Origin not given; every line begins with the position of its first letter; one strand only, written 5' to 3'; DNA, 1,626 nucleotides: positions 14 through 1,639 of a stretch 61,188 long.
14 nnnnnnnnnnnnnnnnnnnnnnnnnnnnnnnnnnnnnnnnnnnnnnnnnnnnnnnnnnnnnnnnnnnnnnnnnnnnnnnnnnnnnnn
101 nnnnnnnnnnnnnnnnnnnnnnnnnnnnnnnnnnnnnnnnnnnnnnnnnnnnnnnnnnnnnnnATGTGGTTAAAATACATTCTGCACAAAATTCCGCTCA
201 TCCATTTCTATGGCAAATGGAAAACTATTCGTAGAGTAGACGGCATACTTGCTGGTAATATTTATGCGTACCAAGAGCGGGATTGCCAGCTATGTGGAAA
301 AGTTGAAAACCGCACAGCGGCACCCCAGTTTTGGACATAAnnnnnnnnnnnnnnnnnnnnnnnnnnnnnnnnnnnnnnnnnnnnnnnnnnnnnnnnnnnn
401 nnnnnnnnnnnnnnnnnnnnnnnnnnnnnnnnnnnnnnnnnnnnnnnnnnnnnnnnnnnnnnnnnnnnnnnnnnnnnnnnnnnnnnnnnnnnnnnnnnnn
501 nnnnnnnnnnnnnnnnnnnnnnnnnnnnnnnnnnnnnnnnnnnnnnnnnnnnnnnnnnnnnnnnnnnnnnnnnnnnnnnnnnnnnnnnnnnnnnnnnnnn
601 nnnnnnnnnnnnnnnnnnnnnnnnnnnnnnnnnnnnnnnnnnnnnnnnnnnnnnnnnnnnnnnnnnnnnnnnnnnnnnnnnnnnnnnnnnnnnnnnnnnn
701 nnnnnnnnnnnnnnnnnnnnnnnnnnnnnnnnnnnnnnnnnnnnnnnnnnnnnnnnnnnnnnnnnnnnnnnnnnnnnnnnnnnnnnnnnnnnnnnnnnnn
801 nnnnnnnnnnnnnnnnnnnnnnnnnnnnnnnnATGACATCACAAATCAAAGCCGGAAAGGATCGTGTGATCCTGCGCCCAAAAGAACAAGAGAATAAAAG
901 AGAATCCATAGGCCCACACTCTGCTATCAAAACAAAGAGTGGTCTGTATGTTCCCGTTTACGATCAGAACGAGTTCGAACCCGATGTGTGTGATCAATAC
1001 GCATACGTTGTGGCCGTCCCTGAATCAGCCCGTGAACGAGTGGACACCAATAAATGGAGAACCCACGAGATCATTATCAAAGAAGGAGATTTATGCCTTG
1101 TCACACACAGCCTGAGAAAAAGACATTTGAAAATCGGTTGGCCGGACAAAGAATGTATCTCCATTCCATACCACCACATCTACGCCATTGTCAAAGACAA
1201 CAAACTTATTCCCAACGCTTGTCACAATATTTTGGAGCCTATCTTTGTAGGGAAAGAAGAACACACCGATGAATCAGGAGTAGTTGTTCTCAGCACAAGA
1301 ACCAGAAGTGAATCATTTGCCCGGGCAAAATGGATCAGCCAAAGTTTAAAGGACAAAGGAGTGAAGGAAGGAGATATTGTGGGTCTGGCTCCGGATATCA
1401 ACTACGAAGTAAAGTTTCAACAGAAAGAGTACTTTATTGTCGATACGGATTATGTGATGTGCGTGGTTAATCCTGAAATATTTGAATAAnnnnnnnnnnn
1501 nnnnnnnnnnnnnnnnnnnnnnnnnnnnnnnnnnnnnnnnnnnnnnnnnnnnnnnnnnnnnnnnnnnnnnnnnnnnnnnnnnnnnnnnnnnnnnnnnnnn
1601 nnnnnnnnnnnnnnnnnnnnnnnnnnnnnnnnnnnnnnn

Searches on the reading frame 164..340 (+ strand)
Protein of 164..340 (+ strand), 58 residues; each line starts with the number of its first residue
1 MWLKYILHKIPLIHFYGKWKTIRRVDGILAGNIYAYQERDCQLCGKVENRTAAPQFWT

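Call 8: search_protein_families(library=pfam, proteins=[window:164-340:+], max_evalue=0.01)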
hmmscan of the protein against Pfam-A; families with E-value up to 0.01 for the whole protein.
window:164-340:+ (58 aa): 0 families

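Call 59: find_homologous_proteins(query=window:164-340:+, max_evalue=0.001)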
Query window:164-340:+ (58 aa): 1 proteins with E <= 0.001 among 1 candidates.
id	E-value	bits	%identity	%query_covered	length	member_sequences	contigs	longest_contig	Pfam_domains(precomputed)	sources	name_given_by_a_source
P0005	5.3e-35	135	100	100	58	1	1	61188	-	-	-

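Call 92: search_protein_families(library=phrogs, proteins=[window:164-340:+], max_evalue=0.001)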
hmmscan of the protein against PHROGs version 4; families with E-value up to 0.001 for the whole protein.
window:164-340:+ (58 aa): 0 families

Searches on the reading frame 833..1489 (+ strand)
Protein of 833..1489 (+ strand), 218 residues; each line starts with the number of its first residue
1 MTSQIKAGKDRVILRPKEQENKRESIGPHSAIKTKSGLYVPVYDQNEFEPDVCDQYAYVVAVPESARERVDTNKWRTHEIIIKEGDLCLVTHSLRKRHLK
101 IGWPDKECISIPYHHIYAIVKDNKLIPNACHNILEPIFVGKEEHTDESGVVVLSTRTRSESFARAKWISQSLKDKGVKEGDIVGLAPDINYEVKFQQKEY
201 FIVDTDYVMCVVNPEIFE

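Call 8: search_protein_families(library=pfam, proteins=[window:833-1489:+], max_evalue=0.01)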
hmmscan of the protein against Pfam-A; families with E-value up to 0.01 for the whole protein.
window:833-1489:+ (218 aa): 1 family
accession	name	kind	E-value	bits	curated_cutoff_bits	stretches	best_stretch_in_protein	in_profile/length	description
PF00166.26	Cpn10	-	5.6e-09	36.4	21.1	1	142-212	16-93/93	Chaperonin 10 Kd subunit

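Call 11: find_related_loci(query=window:833-1489:+, collection=viral_contigs, flank=3000)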
Query window:833-1489:+ (218 aa) in viral_contigs; peptide patterns used: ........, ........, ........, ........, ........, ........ (x = any residue, [..] = any of these).
8 stretches matched a pattern, but none encodes a relative of the query by tblastn (E <= 1e-3).

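Call 13: find_encoding_contigs(protein=window:833-1489:+, flank=4000, max_places=10)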
Protein window:833-1489:+ (218 aa): no gene with exactly this product is on record in the collection.

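Call 39: find_homologous_proteins(query=window:833-1489:+, max_evalue=0.00001)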
Query window:833-1489:+ (218 aa): 2 proteins with E <= 0.00001 among 170 candidates.
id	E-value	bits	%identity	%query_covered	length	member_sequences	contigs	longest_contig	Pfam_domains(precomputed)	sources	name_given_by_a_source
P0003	1.5e-144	497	100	100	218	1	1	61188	PF00166.27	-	-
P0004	8.2e-115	400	78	100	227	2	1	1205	PF00166.27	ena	-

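Call 40: find_encoding_contigs(protein=P0004, flank=4000)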
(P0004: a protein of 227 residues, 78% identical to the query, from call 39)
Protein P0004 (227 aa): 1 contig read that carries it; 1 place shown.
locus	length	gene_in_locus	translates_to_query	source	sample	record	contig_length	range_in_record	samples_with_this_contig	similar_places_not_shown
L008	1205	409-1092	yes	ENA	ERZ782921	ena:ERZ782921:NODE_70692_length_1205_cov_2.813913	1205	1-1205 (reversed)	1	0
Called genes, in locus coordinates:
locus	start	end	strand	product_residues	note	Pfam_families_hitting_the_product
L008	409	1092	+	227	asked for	PF00166:Cpn10 (faint)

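Call 92: search_protein_families(library=phrogs, proteins=[window:833-1489:+], max_evalue=0.001)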
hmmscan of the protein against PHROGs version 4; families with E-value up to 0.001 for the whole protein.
window:833-1489:+ (218 aa): 2 families
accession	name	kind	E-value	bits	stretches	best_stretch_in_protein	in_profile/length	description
phrog_3188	-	other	9.3e-11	42.4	0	141-213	16-95/96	co-chaperonin GroES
phrog_13932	-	other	0.00097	19.9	0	167-208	154-195/200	co-chaperonin GroES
